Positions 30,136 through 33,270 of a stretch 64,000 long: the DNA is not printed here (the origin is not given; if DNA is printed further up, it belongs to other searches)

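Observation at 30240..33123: WecA/MraY-family phosphotransferase fused to a CapD/PglF-like module with a degenerate dehydratase domain and Ala/Pro-rich tail, preceded by a direct-repeat operator-like element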

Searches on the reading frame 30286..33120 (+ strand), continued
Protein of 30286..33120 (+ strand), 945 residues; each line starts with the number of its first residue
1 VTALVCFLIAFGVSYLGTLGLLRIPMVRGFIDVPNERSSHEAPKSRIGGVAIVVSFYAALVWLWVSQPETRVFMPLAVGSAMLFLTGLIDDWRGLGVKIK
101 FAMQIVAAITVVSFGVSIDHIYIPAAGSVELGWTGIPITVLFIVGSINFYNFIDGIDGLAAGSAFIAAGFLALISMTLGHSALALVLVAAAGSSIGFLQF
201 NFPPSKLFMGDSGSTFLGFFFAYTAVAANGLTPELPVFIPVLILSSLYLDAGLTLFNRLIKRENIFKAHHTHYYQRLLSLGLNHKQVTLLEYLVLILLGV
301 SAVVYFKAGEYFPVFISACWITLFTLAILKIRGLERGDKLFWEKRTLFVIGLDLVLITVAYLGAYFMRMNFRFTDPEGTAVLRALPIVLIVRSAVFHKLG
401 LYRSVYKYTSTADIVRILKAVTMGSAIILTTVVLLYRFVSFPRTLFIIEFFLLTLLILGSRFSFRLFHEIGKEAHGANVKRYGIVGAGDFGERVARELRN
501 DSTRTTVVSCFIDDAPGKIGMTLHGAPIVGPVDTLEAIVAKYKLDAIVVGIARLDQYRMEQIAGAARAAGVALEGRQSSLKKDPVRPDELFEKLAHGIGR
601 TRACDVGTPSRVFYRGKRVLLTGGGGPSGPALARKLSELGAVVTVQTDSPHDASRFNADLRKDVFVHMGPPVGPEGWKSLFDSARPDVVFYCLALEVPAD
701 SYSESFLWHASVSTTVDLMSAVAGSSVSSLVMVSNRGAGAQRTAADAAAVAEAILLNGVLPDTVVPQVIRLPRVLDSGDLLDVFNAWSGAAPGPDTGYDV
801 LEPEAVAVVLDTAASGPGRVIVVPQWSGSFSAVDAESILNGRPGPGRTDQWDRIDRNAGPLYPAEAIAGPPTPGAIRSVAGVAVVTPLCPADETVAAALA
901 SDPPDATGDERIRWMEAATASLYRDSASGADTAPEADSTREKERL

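Call 6: find_homologous_proteins(query=window:30286-33120:+, max_evalue=0.00001)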
Query window:30286-33120:+ (945 aa): 316 proteins with E <= 0.00001 among 8000 candidates; the best 120 are listed.
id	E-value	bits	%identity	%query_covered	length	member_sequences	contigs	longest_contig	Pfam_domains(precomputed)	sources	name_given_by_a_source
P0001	0.0e+0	2094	100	100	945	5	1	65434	PF13727.13,PF00953.27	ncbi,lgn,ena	-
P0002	0.0e+0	1430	69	100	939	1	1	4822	PF13727.13,PF00953.27,PF01370.28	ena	-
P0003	0.0e+0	1423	69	100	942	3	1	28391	PF13727.13,PF00953.27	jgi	-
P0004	0.0e+0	1422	68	100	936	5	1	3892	PF13727.13,PF00953.27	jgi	jgi:UDP-GlcNAc:undecaprenyl-phosphate GlcNAc-1-phosphate transferase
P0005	0.0e+0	1416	68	100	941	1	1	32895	PF13727.13,PF00953.27,PF01370.28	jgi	jgi:UDP-GlcNAc:undecaprenyl-phosphate GlcNAc-1-phosphate transferase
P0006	0.0e+0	1338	67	98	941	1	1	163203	PF13727.13,PF00953.27,PF01370.28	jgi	jgi:UDP-GlcNAc:undecaprenyl-phosphate GlcNAc-1-phosphate transferase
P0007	0.0e+0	1318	67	96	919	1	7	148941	PF13727.13,PF16363.12,PF00953.27,PF01370.28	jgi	jgi:UDP-GlcNAc:undecaprenyl-phosphate GlcNAc-1-phosphate transferase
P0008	0.0e+0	1263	63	99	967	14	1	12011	PF13727.13,PF00953.27,PF01370.28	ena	-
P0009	0.0e+0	1248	62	98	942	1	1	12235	PF13727.13,PF00953.27,PF01370.28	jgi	jgi:UDP-GlcNAc:undecaprenyl-phosphate GlcNAc-1-phosphate transferase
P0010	0.0e+0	1243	62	99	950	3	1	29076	PF13727.13,PF00953.27,PF01370.28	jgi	jgi:UDP-GlcNAc:undecaprenyl-phosphate GlcNAc-1-phosphate transferase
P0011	0.0e+0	1224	62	99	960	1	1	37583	PF13727.13,PF00953.27,PF03807.24,PF01370.28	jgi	jgi:UDP-GlcNAc:undecaprenyl-phosphate GlcNAc-1-phosphate transferase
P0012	0.0e+0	1189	61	98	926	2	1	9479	PF13727.13,PF00953.27,PF01370.28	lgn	-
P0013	0.0e+0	1166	58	99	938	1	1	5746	PF13727.13,PF00953.27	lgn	-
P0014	0.0e+0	1117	58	99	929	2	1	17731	PF13727.13,PF00953.27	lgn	-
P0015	0.0e+0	1091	56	99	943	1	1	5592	PF13727.13,PF00953.27,PF01370.28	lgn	-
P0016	0.0e+0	1061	72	70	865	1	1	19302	PF13727.13,PF00953.27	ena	-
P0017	0.0e+0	1013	53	98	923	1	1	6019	PF13727.13,PF00953.27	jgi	-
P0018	1.3e-296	1005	54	98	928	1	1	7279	PF13727.13,PF00953.27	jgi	jgi:UDP-GlcNAc:undecaprenyl-phosphate GlcNAc-1-phosphate transferase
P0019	3.1e-296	1004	53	98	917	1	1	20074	PF13727.13,PF00953.27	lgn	-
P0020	1.6e-295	1001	53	98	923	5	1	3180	PF13727.13,PF00953.27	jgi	jgi:UDP-N-acetylmuramyl pentapeptide phosphotransferase/UDP-N-acetylglucosamine-1-phosphate transfer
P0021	3.6e-290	983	53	98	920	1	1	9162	PF13727.13,PF00953.27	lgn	-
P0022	7.4e-284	963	50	98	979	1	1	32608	PF13727.13,PF00953.27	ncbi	-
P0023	4.8e-277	940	61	77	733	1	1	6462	PF13727.13,PF16363.12,PF02719.22,PF01370.28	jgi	jgi:hypothetical protein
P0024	9.9e-274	929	51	98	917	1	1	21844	PF13727.13,PF00953.27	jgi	-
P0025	7.8e-273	926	49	95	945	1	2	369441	PF13727.13,PF00953.27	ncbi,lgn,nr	ncbi:MAG: hypothetical protein GTO51_04635 [Candidatus Latescibacteria bacterium]|nr:hypothetical pr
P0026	3.8e-272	924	50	98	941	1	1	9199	PF13727.13,PF00953.27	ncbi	-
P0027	1.6e-271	922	52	95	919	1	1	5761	PF13727.13,PF00953.27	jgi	jgi:UDP-GlcNAc:undecaprenyl-phosphate GlcNAc-1-phosphate transferase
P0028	2.5e-270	918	51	98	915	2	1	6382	PF13727.13,PF00953.27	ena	-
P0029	6.0e-268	910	49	99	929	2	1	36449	PF13727.13,PF00953.27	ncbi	ncbi:MAG: hypothetical protein ACE5EO_05420 [Candidatus Krumholzibacteriia bacterium]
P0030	1.0e-267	909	51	93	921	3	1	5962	PF13727.13,PF00953.27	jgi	-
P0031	1.4e-265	902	49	98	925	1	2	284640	PF13727.13,PF00953.27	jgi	jgi:UDP-GlcNAc:undecaprenyl-phosphate GlcNAc-1-phosphate transferase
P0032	1.6e-265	902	49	95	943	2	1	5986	PF13727.13,PF00953.27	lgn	-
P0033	5.4e-264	897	50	94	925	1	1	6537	PF13727.13,PF00953.27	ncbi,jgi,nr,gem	ncbi:MAG: hypothetical protein OEN01_12345 [Candidatus Krumholzibacteria bacterium]|nr:hypothetical 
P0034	1.5e-262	892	47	96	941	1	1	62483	PF13727.13,PF00953.27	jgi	jgi:UDP-GlcNAc:undecaprenyl-phosphate GlcNAc-1-phosphate transferase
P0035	3.9e-261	887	49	99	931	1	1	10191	PF13727.13,PF00953.27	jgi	jgi:UDP-GlcNAc:undecaprenyl-phosphate GlcNAc-1-phosphate transferase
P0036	3.9e-258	877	47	98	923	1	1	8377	PF13727.13,PF00953.27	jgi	jgi:UDP-GlcNAc:undecaprenyl-phosphate GlcNAc-1-phosphate transferase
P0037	1.3e-257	876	48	95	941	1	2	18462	PF13727.13,PF00953.27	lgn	-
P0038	4.6e-257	874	50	98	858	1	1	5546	PF00953.27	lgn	-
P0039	2.3e-256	872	48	99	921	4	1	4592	PF13727.13,PF00953.27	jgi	jgi:UDP-GlcNAc:undecaprenyl-phosphate GlcNAc-1-phosphate transferase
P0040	3.5e-256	871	49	94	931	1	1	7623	PF13727.13,PF00953.27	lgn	-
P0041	4.0e-256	871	51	89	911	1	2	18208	PF13727.13,PF00953.27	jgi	jgi:UDP-GlcNAc:undecaprenyl-phosphate GlcNAc-1-phosphate transferase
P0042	2.2e-255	868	48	98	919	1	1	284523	PF13727.13,PF00953.27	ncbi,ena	-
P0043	3.2e-255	868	47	98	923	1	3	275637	PF13727.13,PF00953.27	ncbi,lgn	-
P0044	7.3e-255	867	50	95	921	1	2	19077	PF13727.13,PF00953.27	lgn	-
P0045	6.1e-254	864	48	97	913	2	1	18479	PF13727.13,PF00953.27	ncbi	-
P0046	4.0e-253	861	49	98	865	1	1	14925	PF13727.13,PF00953.27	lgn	-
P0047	2.7e-252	858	48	95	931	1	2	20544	PF13727.13,PF00953.27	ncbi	ncbi:MAG: hypothetical protein V3V49_00895 [Candidatus Krumholzibacteria bacterium]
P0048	2.4e-251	855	47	97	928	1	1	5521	PF13727.13,PF00953.27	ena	-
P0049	3.1e-250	851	48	98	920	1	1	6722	PF13727.13,PF00953.27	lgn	-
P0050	2.3e-248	845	48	95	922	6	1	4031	PF13727.13,PF00953.27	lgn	-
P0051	3.3e-248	845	48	97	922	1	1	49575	PF13727.13,PF00953.27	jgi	-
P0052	8.4e-248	843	46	98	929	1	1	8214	PF13727.13,PF00953.27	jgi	jgi:UDP-GlcNAc:undecaprenyl-phosphate GlcNAc-1-phosphate transferase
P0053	9.1e-248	843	48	98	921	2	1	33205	PF13727.13,PF00953.27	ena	-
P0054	1.3e-247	843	49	94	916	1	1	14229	PF13727.13,PF00953.27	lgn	-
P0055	2.1e-245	835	47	97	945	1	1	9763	PF13727.13,PF00953.27,PF01370.28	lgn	-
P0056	8.7e-245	833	47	99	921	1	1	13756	PF13727.13,PF00953.27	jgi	jgi:UDP-N-acetylmuramyl pentapeptide phosphotransferase/UDP-N-acetylglucosamine-1-phosphate transfer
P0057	3.4e-244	831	46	92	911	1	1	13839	PF13727.13,PF00953.27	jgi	jgi:UDP-GlcNAc:undecaprenyl-phosphate GlcNAc-1-phosphate transferase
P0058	5.4e-242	824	47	99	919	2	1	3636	PF13727.13,PF00953.27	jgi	jgi:UDP-GlcNAc:undecaprenyl-phosphate GlcNAc-1-phosphate transferase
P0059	8.3e-242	823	47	98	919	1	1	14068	PF13727.13,PF00953.27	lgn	-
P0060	2.6e-241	822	46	97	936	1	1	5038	PF13727.13,PF00953.27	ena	-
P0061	5.1e-241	821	47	97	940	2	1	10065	PF13727.13,PF00953.27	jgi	jgi:UDP-GlcNAc:undecaprenyl-phosphate GlcNAc-1-phosphate transferase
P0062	1.6e-240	819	45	99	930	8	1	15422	PF13727.13,PF00953.27,PF01370.28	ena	-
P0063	1.9e-240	819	46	95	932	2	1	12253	PF13727.13,PF00953.27,PF01370.28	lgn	-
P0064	3.3e-240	818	48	92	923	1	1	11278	PF13727.13,PF00953.27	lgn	-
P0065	3.4e-240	818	47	95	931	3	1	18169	PF13727.13,PF00953.27,PF01370.28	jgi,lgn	jgi:UDP-GlcNAc:undecaprenyl-phosphate GlcNAc-1-phosphate transferase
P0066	1.1e-239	816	47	96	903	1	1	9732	PF13727.13,PF00953.27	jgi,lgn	jgi:UDP-GlcNAc:undecaprenyl-phosphate GlcNAc-1-phosphate transferase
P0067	2.1e-239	815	47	95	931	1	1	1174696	PF13727.13,PF00953.27,PF01370.28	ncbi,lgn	-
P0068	5.9e-239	814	47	98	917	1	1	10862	PF13727.13,PF00953.27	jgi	jgi:UDP-GlcNAc:undecaprenyl-phosphate GlcNAc-1-phosphate transferase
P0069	2.6e-238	812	47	98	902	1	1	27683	PF13727.13,PF00953.27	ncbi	-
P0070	4.4e-238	811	46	99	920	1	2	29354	PF13727.13,PF00953.27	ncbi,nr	ncbi:MAG: hypothetical protein L0Z51_10420 [Candidatus Latescibacteria bacterium]|nr:hypothetical pr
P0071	4.7e-238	811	54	74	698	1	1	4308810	PF02629.26,PF13727.13,PF00953.27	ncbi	ncbi:MAG: hypothetical protein JSW58_13630, partial [Candidatus Latescibacterota bacterium]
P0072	2.9e-237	808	47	96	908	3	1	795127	PF13727.13,PF00953.27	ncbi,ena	-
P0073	2.9e-237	808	46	99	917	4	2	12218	PF13727.13,PF00953.27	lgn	-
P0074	4.5e-236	804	46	98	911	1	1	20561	PF13727.13,PF00953.27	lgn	-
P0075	8.5e-236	804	46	96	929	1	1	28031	PF13727.13,PF00953.27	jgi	jgi:UDP-GlcNAc:undecaprenyl-phosphate GlcNAc-1-phosphate transferase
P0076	2.8e-235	802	45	95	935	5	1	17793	PF13727.13,PF00953.27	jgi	jgi:UDP-GlcNAc:undecaprenyl-phosphate GlcNAc-1-phosphate transferase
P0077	9.3e-235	800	47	95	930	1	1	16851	PF13727.13,PF00953.27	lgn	-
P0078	2.1e-234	799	47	98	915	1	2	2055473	PF13727.13,PF00953.27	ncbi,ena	-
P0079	2.2e-234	799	47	96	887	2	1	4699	PF13727.13,PF00953.27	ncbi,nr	ncbi:MAG TPA: hypothetical protein VFT13_07525, partial [Candidatus Krumholzibacteria bacterium]|nr:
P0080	2.2e-233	796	48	98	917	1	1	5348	PF13727.13,PF00953.27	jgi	jgi:UDP-GlcNAc:undecaprenyl-phosphate GlcNAc-1-phosphate transferase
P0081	3.1e-232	792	45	94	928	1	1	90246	PF13727.13,PF00953.27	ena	-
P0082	5.3e-232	791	50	86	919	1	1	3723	PF13727.13,PF00953.27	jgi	jgi:UDP-GlcNAc:undecaprenyl-phosphate GlcNAc-1-phosphate transferase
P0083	9.1e-232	790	46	98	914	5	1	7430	PF13727.13,PF00953.27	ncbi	-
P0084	3.5e-231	788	46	97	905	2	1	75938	PF13727.13,PF00953.27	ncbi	-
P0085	6.3e-230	784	45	99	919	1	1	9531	PF13727.13,PF00953.27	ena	-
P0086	3.1e-229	782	46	96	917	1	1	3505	PF13727.13,PF00953.27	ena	-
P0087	3.4e-229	782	45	99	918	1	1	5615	PF13727.13,PF00953.27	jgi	jgi:UDP-GlcNAc:undecaprenyl-phosphate/decaprenyl-phosphate GlcNAc-1-phosphate transferase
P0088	4.0e-229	781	51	83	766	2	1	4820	PF13727.13,PF00953.27,PF01370.28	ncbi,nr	ncbi:MAG: NAD-dependent epimerase/dehydratase family protein, partial [Candidatus Krumholzibacteria 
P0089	9.5e-229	780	45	98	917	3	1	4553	PF13727.13,PF00953.27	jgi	jgi:UDP-GlcNAc:undecaprenyl-phosphate GlcNAc-1-phosphate transferase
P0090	1.1e-228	780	46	98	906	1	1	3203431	PF13727.13,PF00953.27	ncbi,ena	-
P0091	1.6e-228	780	46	99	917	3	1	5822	PF13727.13,PF00953.27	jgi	-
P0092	1.7e-228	779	47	98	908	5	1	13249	PF13727.13,PF00953.27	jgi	jgi:UDP-GlcNAc:undecaprenyl-phosphate GlcNAc-1-phosphate transferase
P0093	2.7e-228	779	46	99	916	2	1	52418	PF13727.13,PF00953.27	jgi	jgi:UDP-N-acetylmuramyl pentapeptide phosphotransferase/UDP-N-acetylglucosamine-1-phosphate transfer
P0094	2.5e-227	776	47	98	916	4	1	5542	PF13727.13,PF00953.27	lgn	-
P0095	5.1e-227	775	50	78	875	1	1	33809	PF13727.13,PF00953.27,PF01370.28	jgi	jgi:UDP-GlcNAc:undecaprenyl-phosphate GlcNAc-1-phosphate transferase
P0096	8.0e-227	774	45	99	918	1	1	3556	PF13727.13,PF00953.27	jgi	jgi:UDP-GlcNAc:undecaprenyl-phosphate GlcNAc-1-phosphate transferase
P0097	1.1e-226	773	44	99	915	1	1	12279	PF13727.13,PF00953.27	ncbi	ncbi:MAG TPA: hypothetical protein VF247_09955 [Candidatus Krumholzibacteria bacterium]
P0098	1.2e-225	770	49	86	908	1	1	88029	PF00953.27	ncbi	-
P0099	3.1e-225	769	44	98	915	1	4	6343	PF13727.13,PF00953.27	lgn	-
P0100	3.9e-225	768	46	98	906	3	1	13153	PF13727.13,PF00953.27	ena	-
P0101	2.6e-224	766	45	95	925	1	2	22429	PF13727.13,PF00953.27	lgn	-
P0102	4.1e-224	765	45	98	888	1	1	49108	PF13727.13,PF00953.27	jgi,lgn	-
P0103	5.5e-224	764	45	98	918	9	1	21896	PF13727.13,PF00953.27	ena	-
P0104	1.1e-223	763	55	67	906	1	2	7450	PF13727.13,PF00953.27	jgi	jgi:UDP-N-acetylmuramyl pentapeptide phosphotransferase/UDP-N-acetylglucosamine-1-phosphate transfer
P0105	1.2e-223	763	44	99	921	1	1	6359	PF13727.13,PF00953.27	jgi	jgi:UDP-GlcNAc:undecaprenyl-phosphate GlcNAc-1-phosphate transferase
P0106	3.1e-222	759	44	98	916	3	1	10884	PF13727.13,PF00953.27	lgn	-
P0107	4.1e-222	758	45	99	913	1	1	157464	PF13727.13,PF00953.27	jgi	jgi:UDP-GlcNAc:undecaprenyl-phosphate GlcNAc-1-phosphate transferase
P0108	6.8e-222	758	44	99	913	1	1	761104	PF13727.13,PF00953.27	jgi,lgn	-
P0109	9.8e-222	757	43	99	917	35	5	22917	PF13727.13,PF00953.27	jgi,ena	-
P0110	1.1e-218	747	45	98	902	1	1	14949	PF13727.13,PF00953.27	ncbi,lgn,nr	ncbi:MAG TPA: hypothetical protein VFX92_02650 [Candidatus Krumholzibacteria bacterium]|nr:hypotheti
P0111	6.4e-211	721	50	82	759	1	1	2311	PF13727.13,PF00953.27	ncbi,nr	ncbi:MAG: hypothetical protein IH969_10520, partial [Candidatus Krumholzibacteriota bacterium]|nr:hy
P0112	8.8e-211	721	56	63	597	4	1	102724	PF13727.13,PF00953.27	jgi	-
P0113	1.3e-208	714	52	73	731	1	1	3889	PF13727.13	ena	-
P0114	2.2e-200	686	55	58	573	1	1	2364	PF13727.13,PF00953.27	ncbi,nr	ncbi:MAG TPA: hypothetical protein VFH88_06015, partial [Candidatus Krumholzibacteria bacterium]|nr:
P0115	1.3e-199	684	47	79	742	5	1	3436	PF13727.13,PF00953.27,PF22674.3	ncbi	-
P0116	1.6e-189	650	46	83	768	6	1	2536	PF13727.13,PF00953.27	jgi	jgi:UDP-GlcNAc:undecaprenyl-phosphate GlcNAc-1-phosphate transferase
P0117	2.5e-188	646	49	70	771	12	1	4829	PF13727.13,PF00953.27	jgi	jgi:UDP-GlcNAc:undecaprenyl-phosphate GlcNAc-1-phosphate transferase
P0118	2.5e-164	567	44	73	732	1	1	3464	PF13727.13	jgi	jgi:hypothetical protein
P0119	1.4e-141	492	45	59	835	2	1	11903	PF13727.13,PF00953.27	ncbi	-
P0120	5.1e-141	490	43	66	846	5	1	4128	PF13727.13,PF00953.27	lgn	-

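Call 44: list_cluster_members(proteins=[P0001])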
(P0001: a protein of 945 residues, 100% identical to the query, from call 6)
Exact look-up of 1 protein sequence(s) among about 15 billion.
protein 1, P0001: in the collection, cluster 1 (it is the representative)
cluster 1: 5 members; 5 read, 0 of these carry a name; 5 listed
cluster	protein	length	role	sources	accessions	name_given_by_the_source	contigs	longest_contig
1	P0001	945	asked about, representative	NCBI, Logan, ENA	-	-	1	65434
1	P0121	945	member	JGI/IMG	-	-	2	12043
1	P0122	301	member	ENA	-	-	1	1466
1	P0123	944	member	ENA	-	-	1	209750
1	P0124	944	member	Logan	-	-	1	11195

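Call 45: find_encoding_contigs(protein=P0123, flank=3000, max_places=3)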
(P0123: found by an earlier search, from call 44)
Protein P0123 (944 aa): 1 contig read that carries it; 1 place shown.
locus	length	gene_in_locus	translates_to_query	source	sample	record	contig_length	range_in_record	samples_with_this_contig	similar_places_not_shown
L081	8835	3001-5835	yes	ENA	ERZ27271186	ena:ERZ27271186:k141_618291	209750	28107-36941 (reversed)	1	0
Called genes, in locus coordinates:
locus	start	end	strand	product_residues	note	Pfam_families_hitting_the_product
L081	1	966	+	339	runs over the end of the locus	PF01073:3Beta_HSD, PF01370:Epimerase, PF04321:RmlD_sub_bind, PF13460:NAD_binding_10, PF02719:Polysacc_synt_2 (weak), PF07993:NAD_binding_4, PF16363:GDP_Man_Dehyd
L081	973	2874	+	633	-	PF13522:GATase_6, PF13537:GATase_7, PF00733:Asn_synthase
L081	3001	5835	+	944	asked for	PF00953:Glycos_transf_4, PF13727:CoA_binding_3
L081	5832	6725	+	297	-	PF01040:UbiA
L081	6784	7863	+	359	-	PF04015:DUF362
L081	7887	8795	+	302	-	PF00288:GHMP_kinases_N, PF08544:GHMP_kinases_C (faint)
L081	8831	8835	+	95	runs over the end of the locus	PF04026:SpoVG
